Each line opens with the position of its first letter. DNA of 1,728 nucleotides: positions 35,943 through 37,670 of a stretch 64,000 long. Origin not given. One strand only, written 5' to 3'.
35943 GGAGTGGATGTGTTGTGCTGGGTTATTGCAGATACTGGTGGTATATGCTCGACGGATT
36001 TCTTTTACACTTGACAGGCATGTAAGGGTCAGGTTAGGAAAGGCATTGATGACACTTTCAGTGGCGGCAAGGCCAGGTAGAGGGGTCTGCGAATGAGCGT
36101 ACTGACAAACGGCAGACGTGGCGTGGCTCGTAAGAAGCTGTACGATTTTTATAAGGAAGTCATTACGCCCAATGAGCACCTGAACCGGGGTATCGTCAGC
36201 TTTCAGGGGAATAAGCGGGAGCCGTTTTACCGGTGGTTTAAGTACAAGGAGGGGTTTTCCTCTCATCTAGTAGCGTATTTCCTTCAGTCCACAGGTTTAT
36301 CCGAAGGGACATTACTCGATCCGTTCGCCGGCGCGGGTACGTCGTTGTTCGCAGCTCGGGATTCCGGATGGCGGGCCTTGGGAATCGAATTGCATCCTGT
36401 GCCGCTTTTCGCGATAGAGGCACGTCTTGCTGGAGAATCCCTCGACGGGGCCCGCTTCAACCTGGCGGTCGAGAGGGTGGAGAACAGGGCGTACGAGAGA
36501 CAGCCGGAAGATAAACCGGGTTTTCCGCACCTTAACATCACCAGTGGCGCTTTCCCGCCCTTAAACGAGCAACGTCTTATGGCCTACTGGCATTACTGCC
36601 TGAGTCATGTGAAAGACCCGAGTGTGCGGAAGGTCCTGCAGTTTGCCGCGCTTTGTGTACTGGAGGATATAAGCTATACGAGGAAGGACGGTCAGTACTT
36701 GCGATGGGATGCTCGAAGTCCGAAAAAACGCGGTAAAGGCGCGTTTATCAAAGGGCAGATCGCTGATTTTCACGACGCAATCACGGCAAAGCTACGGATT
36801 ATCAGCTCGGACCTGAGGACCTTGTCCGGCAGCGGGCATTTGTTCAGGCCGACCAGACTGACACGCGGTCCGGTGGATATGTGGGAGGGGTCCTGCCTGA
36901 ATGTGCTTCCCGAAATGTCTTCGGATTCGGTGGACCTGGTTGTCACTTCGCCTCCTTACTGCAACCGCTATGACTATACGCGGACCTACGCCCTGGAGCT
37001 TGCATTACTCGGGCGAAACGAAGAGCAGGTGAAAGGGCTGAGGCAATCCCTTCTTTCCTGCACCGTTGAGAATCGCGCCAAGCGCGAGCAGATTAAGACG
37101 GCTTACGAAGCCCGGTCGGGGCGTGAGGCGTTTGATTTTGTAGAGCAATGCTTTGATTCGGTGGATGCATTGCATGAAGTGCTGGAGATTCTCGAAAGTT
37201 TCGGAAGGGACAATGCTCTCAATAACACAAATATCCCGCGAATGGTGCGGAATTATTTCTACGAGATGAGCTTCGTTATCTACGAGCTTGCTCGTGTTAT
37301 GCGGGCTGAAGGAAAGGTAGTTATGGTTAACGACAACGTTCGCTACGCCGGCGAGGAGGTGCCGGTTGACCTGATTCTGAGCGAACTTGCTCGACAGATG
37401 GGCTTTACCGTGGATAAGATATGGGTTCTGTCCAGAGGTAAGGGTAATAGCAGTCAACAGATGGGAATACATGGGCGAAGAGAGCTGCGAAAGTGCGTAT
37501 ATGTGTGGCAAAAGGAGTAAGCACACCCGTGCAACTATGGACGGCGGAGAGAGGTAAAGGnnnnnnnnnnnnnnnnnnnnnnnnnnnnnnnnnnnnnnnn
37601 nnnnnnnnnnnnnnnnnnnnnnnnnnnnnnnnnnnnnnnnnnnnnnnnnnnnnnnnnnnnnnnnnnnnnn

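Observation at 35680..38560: Low-GC two-gene restriction-modification island with an unclassified nuclease partner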

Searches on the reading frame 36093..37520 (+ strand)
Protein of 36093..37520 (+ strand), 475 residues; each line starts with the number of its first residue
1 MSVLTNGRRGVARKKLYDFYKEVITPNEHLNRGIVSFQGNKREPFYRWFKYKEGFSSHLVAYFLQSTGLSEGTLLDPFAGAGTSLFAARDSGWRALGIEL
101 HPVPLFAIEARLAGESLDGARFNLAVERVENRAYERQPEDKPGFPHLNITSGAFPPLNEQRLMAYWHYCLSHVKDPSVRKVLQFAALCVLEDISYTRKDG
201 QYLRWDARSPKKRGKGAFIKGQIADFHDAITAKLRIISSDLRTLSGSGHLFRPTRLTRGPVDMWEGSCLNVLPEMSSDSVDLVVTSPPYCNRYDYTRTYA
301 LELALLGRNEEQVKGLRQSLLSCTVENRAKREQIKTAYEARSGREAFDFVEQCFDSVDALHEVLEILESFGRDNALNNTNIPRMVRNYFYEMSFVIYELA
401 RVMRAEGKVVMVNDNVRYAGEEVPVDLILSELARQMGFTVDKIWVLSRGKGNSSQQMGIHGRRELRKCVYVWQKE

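Call 3: search_protein_families(library=pfam, proteins=[window:36093-37520:+], max_evalue=0.1)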
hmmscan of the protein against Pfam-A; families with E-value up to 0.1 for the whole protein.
window:36093-37520:+ (475 aa): 2 families
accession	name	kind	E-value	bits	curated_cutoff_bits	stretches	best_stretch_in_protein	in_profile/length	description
PF01555.25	N6_N4_Mtase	-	7.9e-07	29.7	26.7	1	40-102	159-213/221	DNA methylase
PF01170.24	UPF0020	-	0.00016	21.9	22.3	0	46-84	3-42/197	RMKL-like, methyltransferase domain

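Call 4: search_protein_families(library=ncbifam, proteins=[window:36093-37520:+], max_evalue=0.1)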
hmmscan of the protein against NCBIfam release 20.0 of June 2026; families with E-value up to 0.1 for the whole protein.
window:36093-37520:+ (475 aa): 4 families
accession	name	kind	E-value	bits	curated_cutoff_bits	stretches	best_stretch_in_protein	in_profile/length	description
NF010253.0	PRK13699.1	subfamily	6.1e-07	29.3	244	1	66-102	159-195/226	DNA methyltransferase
NF008572.0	PRK11524.1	equivalog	1.2e-05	24.5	292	0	262-291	16-45/294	adenine-specific DNA-methyltransferase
NF050803.1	DnaMtaseCcrMCaul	equivalog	3.3e-05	23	830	1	59-113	194-248/350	adenine-specific DNA-methyltransferase CcrM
NF008748.0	PRK11783.1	equivalog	0.04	12.1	466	0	276-334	302-360/704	bifunctional 23S rRNA (guanine(2069)-N(7))-methyltransferase RlmK/23S rRNA (guanine(2445)-N(2))-methyltransferase RlmL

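Call 5: search_protein_families(library=padloc, proteins=[window:36093-37520:+], max_evalue=0.1)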
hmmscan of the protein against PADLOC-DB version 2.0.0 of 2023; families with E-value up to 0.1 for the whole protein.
window:36093-37520:+ (475 aa): 46 families (the best 25 are shown)
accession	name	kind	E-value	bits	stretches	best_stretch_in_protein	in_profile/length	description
PDLC03224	MTase_II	-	9.7e-136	451.4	1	12-474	34-480/481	Type II methyltransferase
PDLC03306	MTase_II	-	2.2e-22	77.6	2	35-145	20-127/422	Type II methyltransferase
PDLC03389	MTase_II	-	3.3e-18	63.6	2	279-448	279-426/445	Type II methyltransferase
PDLC03353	MTase_II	-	3.2e-15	54.4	2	269-447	17-116/260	Type II methyltransferase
PDLC03387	MTase_II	-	5.1e-15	53.4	2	263-297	14-48/289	Type II methyltransferase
PDLC03362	MTase_II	-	9.8e-14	49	2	259-443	244-405/438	Type II methyltransferase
PDLC03228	MTase_II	-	7.4e-12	43.6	2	71-114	164-207/227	Type II methyltransferase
PDLC03322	MTase_II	-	1.1e-11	42.3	2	269-441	251-403/446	Type II methyltransferase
PDLC03364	MTase_II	-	1.1e-09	35.8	2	55-128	42-114/380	Type II methyltransferase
PDLC03369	MTase_II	-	2.3e-09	34.5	1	46-104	115-174/532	Type II methyltransferase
PDLC03299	MTase_II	-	2.9e-09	34.8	2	58-103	203-248/296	Type II methyltransferase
PDLC03371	MTase_II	-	1.2e-08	32.8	2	56-101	196-241/260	Type II methyltransferase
PDLC03283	MTase_II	-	1.5e-07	29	1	70-113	229-272/352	Type II methyltransferase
PDLC03316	MTase_II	-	1.8e-07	28.5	2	71-103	334-366/390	Type II methyltransferase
PDLC03350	MTase_II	-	3.8e-07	27.8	2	63-111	246-294/312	Type II methyltransferase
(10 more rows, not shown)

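Call 11: search_solved_structures(query=window:36093-37520:+, max_evalue=0.01, show_alignments=1)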
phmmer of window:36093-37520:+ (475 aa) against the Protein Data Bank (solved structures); distinct sequences matched with E-value up to 0.01: 1.
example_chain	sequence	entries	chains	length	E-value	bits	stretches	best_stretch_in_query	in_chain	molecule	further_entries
2zie_A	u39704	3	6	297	3.7e-06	29.2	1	72-109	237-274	Putative modification methylase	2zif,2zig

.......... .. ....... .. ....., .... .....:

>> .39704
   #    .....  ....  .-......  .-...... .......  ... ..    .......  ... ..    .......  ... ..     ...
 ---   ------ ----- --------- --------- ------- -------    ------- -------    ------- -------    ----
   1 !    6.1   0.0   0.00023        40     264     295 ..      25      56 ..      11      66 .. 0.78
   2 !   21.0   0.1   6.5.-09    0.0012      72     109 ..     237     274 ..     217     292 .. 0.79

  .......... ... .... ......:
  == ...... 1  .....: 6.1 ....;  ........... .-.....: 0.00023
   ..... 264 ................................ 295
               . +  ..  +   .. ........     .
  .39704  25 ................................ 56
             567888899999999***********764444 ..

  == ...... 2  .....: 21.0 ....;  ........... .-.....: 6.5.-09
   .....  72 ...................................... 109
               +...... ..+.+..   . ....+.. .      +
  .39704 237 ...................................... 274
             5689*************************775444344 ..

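Call 22: find_homologous_proteins(query=window:36093-37520:+, max_evalue=0.001)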
Query window:36093-37520:+ (475 aa): 8000 proteins with E <= 0.001 among 8000 candidates; the best 120 are listed.
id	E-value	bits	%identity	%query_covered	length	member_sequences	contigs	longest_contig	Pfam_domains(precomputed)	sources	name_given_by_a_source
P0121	0.0e+0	1094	100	100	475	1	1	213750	PF01555.25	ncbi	ncbi:MAG: site-specific DNA-methyltransferase [Phycisphaerae bacterium]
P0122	5.2e-217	739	69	100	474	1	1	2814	PF01555.25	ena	-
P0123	9.1e-211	719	69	97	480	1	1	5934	PF01555.25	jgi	jgi:hypothetical protein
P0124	1.3e-166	573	57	100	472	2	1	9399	PF01555.25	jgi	jgi:DNA modification methylase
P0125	9.1e-165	567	58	97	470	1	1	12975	PF01555.25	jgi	-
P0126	6.8e-164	564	56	97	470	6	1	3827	PF01555.25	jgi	-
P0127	4.8e-163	561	57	100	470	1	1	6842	PF01555.25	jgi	-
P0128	1.6e-162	560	56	98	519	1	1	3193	PF01555.25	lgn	-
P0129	7.2e-162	558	55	98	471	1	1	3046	PF01555.25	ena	-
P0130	7.5e-162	557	55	97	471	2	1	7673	PF01555.25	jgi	-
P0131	1.1e-161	557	56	100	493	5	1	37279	-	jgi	-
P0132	2.4e-161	556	55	98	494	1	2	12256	PF01555.25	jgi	jgi:hypothetical protein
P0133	2.8e-161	556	54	100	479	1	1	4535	PF01555.25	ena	-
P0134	5.5e-161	555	55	100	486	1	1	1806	PF01555.25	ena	-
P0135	1.8e-160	553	56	97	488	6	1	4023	PF01555.25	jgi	-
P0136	5.2e-160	551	56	97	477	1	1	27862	PF01555.25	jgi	-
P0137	6.3e-160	551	54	98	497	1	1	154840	PF01555.25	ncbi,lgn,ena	-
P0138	8.3e-160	551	55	98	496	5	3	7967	PF01555.25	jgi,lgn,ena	jgi:hypothetical protein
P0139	9.4e-160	551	55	100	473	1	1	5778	PF01555.25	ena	-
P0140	1.4e-159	550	55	98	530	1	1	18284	PF01555.25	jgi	jgi:hypothetical protein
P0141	1.5e-159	550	56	97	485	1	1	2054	PF01555.25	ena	-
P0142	2.2e-159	549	55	96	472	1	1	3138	PF01555.25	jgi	-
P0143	4.6e-159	548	55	98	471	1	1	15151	PF01555.25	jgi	-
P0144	5.9e-159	548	55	98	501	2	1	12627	PF01555.25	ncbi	-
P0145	1.2e-158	547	54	100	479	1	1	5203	PF01555.25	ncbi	-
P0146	1.5e-158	547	55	98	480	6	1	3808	PF01555.25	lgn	-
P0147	2.3e-158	546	55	100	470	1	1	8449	PF01555.25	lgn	-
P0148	2.9e-158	546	54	97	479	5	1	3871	PF01555.25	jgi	jgi:DNA modification methylase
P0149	3.4e-158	545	54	100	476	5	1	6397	PF01555.25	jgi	-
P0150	4.2e-158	545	54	99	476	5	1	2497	PF01555.25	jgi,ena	-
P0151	8.2e-158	544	54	98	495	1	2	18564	PF01555.25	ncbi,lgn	-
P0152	9.3e-158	544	56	97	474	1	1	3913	PF01555.25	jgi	jgi:hypothetical protein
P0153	1.2e-157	544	54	99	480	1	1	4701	PF01555.25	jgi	-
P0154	1.2e-157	544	54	97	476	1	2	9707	PF01555.25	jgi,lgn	jgi:hypothetical protein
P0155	1.5e-157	543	55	98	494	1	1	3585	PF01555.25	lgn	-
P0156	1.9e-157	543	55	98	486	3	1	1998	PF01555.25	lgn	-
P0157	2.6e-157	543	53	98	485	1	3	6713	PF01555.25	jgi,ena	-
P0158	2.6e-157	543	53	97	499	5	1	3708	PF01555.25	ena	-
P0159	3.8e-157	542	53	98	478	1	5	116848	PF01555.25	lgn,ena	-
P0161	5.7e-157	541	54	98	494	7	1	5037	PF01555.25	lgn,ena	-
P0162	6.5e-157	541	54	97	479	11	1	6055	PF01555.25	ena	-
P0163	7.8e-157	541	54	97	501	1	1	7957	PF01555.25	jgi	jgi:DNA modification methylase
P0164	1.1e-156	540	53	98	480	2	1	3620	PF01555.25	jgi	-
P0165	1.5e-156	540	54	97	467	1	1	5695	PF01555.25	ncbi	-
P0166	1.6e-156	540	55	97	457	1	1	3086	PF01555.25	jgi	jgi:hypothetical protein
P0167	1.6e-156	540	54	98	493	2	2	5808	PF01555.25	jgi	jgi:hypothetical protein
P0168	1.8e-156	540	59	93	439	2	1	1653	PF01555.25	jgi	jgi:Tfp pilus assembly protein PilZ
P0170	2.5e-156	539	53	97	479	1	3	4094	PF01555.25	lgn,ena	-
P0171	2.9e-156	539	54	97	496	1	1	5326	PF01555.25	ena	-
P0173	3.9e-156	539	54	98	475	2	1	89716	PF01555.25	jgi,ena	-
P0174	5.7e-156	538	54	98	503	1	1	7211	PF01555.25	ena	-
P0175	5.9e-156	538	54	98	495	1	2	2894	PF01555.25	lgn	-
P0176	1.0e-155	537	54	97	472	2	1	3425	PF01555.25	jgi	jgi:DNA modification methylase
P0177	1.1e-155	537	54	100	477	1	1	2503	PF01170.25,PF01555.25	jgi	jgi:DNA modification methylase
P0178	1.2e-155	537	55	97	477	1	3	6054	PF01555.25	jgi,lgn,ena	-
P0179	1.3e-155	537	55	98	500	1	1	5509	PF01555.25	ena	-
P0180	1.7e-155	537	53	98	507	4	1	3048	PF01555.25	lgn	-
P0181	2.6e-155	536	53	97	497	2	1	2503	PF01555.25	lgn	-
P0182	3.6e-155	535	53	98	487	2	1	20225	PF01555.25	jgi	-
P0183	4.1e-155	535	54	97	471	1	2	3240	PF01555.25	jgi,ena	-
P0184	5.3e-155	535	54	97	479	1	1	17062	PF01555.25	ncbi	-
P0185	6.2e-155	535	54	97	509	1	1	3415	PF01555.25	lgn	-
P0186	8.0e-155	534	52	97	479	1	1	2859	PF01555.25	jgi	-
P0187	9.2e-155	534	54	100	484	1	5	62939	PF01555.25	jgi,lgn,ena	-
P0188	1.0e-154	534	53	98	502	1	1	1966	PF01555.25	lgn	-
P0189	1.1e-154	534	54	97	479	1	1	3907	PF01555.25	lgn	-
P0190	1.1e-154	534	54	97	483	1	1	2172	PF01555.25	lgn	-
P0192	1.4e-154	534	54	98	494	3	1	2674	PF01555.25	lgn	-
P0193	1.4e-154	533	54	98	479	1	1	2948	PF01555.25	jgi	-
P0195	1.8e-154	533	54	97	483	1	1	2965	PF01555.25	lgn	-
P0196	2.0e-154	533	54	98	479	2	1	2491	PF01555.25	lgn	-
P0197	2.1e-154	533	54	98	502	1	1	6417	PF01555.25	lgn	-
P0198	2.1e-154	533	52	98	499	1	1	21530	PF01555.25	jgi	-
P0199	2.2e-154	533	52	100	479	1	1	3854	PF01555.25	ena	-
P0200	2.9e-154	532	53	98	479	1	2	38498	PF01555.25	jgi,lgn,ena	-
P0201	3.2e-154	532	54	97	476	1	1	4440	PF01555.25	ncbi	-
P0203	3.8e-154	532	54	98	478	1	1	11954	PF01555.25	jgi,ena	-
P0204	3.9e-154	532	53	97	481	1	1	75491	PF01555.25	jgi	jgi:DNA modification methylase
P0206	4.2e-154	532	55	100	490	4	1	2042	PF01555.25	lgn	-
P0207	5.1e-154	532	56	98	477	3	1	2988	PF01555.25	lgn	-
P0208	5.4e-154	532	56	94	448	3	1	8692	PF01555.25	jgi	-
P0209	5.7e-154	532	53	100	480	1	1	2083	PF01555.25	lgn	-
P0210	6.7e-154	531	53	97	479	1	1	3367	PF01555.25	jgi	jgi:DNA modification methylase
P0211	7.0e-154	531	53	97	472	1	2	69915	PF01555.25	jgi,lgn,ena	-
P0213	7.7e-154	531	54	98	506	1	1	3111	PF01555.25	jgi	jgi:DNA modification methylase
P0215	1.1e-153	531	54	97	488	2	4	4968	PF01555.25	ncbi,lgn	-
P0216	1.1e-153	531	53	97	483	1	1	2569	PF01555.25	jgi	jgi:DNA modification methylase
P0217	1.1e-153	531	53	97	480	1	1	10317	PF01555.25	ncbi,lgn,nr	ncbi:MAG: hypothetical protein JW715_02805 [Sedimentisphaerales bacterium]|nr:hypothetical protein [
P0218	1.3e-153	530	53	98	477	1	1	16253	PF01555.25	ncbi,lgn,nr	ncbi:MAG: hypothetical protein L0Y44_09130 [Phycisphaerales bacterium]|nr:hypothetical protein [Phyc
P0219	1.6e-153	530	53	98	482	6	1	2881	PF01555.25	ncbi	-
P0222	2.1e-153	530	53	99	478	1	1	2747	PF01170.25,PF01555.25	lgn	-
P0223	2.3e-153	529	55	97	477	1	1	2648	PF01555.25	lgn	-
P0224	3.3e-153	529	54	95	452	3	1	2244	PF01555.25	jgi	jgi:DNA modification methylase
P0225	3.4e-153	529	53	97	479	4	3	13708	PF01555.25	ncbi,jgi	ncbi:MAG: DNA methyltransferase [Planctomycetota bacterium]|jgi:hypothetical protein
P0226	3.6e-153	529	53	98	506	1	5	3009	PF01555.25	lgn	-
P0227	3.8e-153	529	55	97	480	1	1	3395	PF01555.25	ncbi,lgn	-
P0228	4.0e-153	529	54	98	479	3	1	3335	PF01555.25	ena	-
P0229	4.2e-153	529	53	97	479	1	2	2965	PF01555.25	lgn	-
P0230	4.5e-153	529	53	97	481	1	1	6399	PF01555.25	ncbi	-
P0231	7.3e-153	528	55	94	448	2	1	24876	PF01555.25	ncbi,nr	ncbi:MAG: site-specific DNA-methyltransferase [Phycisphaerae bacterium]|nr:site-specific DNA-methylt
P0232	7.8e-153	528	53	99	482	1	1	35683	PF01555.25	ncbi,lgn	-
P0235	8.9e-153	528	53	98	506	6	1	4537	PF01555.25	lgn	-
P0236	9.6e-153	527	51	100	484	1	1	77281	PF01555.25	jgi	-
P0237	9.8e-153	527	53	98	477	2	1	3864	PF01170.25,PF01555.25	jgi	jgi:DNA modification methylase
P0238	1.0e-152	527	53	99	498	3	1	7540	PF01555.25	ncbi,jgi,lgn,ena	ncbi:MAG TPA: hypothetical protein V6D12_06055 [Candidatus Obscuribacterales bacterium]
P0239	1.1e-152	527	51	98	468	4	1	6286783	PF01555.25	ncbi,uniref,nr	ncbi:site-specific DNA-methyltransferase [[Phormidium] sp. ETS-05]|uniref:site-specific DNA-methyltr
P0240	1.2e-152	527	54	97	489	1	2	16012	PF01555.25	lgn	-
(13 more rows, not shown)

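Call 23: find_encoding_contigs(protein=P0121, flank=10000, max_places=2)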
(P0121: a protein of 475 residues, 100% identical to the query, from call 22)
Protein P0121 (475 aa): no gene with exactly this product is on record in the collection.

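Call 34: find_encoding_contigs(protein=P0239, flank=5000, max_places=2)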
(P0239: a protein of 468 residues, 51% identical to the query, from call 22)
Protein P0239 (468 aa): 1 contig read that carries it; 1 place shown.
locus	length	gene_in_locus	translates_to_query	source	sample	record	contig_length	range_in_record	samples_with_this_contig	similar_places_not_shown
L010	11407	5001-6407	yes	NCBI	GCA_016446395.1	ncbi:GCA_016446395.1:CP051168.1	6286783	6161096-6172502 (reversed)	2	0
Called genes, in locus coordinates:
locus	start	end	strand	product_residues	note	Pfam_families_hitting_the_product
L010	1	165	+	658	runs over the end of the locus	PF00132:Hexapep (weak), PF25087:GMPPB_C (faint), PF04051:TRAPP (faint), PF00101:RuBisCO_small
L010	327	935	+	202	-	-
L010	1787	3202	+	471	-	PF02788:RuBisCO_large_N, PF00016:RuBisCO_large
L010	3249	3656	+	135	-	PF02341:RbcX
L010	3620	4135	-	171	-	-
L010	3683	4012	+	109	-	PF00101:RuBisCO_small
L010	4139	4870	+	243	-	PF08241:Methyltransf_11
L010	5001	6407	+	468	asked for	PF01555:N6_N4_Mtase (faint)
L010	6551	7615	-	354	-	PF13175:AAA_15, PF13476:AAA_23 (weak), PF13304:AAA_21, PF02463:SMC_N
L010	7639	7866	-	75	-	-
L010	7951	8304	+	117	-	-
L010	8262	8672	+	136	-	-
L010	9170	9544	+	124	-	PF11239:DUF3040 (weak)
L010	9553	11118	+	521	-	PF00350:Dynamin_N, PF01926:MMR_HSR1 (weak), PF21808:Dynamin-like_hel_bact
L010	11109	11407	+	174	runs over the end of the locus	PF21808:Dynamin-like_hel_bact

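Call 46: search_dna_similar(query=window:36093-37520:+, collection=plasmids, mode=protein, max_evalue=1e-20, max_rows=25)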
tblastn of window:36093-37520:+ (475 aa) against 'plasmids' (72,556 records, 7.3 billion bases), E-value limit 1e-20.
Records with a match: 6; places in all: 6; records where one place covers at least 80% of the query: 6.
Best place of each record, by identity: <60% 6.
By first word of the organism name: Ligilactobacillus 2; Acetobacter 1; Enterococcus 1; Pseudanabaena 1; Cryobacterium 1.
By predicted mobility (MOB-suite, as given by PLSDB): non-mobilizable 3; mobilizable 2; conjugative 1.
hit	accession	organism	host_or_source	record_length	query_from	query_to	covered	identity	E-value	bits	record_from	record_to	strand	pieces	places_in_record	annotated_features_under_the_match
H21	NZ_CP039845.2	Acetobacter pasteurianus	whole organism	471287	20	475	96%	46.2%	1e-117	386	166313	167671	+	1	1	DNA methyltransferase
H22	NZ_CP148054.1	Enterococcus faecalis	animal,mixed culture,pig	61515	13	474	97%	38.7%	9e-89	303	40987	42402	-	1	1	DNA methyltransferase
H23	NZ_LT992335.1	Ligilactobacillus acidipiscis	Kopanisti cheese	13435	13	473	97%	35.6%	2e-83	288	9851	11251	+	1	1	DNA methyltransferase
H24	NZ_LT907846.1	Ligilactobacillus acidipiscis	Kopanisti cheese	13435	13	473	97%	35.6%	2e-83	288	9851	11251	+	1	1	DNA methyltransferase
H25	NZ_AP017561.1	Pseudanabaena sp. ABRG5-3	-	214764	35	456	89%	26.5%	1e-23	112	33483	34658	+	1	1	SAM-dependent methyltransferase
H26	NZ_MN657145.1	Cryobacterium sp.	-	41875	33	446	87%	24.4%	2e-29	129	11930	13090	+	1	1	SAM-dependent methyltransferase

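Call 47: get_annotated_region(hit=H21, flank=3500)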
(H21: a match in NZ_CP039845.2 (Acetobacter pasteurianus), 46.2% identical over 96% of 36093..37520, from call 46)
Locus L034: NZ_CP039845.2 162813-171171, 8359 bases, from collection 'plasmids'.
description: Acetobacter pasteurianus strain CICC 22518 plasmid pAP22518-1, complete sequence
organism: Acetobacter pasteurianus (NCBI taxid 438)
taxonomy: Bacteria; Pseudomonadota; Alphaproteobacteria; Rhodospirillales; Acetobacteraceae; Acetobacter; Acetobacter pasteurianus
host: -; source: whole organism; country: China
typing (MOB-suite, as given by PLSDB): mobilizable; relaxase MOBP
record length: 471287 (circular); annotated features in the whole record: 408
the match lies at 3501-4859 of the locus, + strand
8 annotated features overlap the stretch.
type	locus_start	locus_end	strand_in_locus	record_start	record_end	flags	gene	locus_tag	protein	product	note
CDS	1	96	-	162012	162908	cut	-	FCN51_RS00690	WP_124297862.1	nucleotidyl transferase AbiEii/AbiGii toxin family protein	-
CDS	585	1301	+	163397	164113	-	-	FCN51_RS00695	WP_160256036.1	Fic family protein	-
CDS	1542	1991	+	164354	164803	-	-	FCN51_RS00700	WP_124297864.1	hypothetical protein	-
CDS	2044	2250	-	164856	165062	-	-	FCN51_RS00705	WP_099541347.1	hypothetical protein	-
CDS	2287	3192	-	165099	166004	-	-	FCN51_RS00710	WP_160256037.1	hypothetical protein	-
CDS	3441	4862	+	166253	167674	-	-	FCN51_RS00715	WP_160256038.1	DNA methyltransferase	GO:0006306 - DNA methylation [Evidence IEA]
CDS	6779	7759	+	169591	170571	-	cas1f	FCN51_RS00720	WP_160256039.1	type I-F CRISPR-associated endonuclease Cas1f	GO:0043571 - maintenance of CRISPR repeat elements [Evidence IEA]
CDS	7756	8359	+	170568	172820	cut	cas3f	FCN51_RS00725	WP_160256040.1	type I-F CRISPR-associated helicase Cas3f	GO:0043571 - maintenance of CRISPR repeat elements [Evidence IEA]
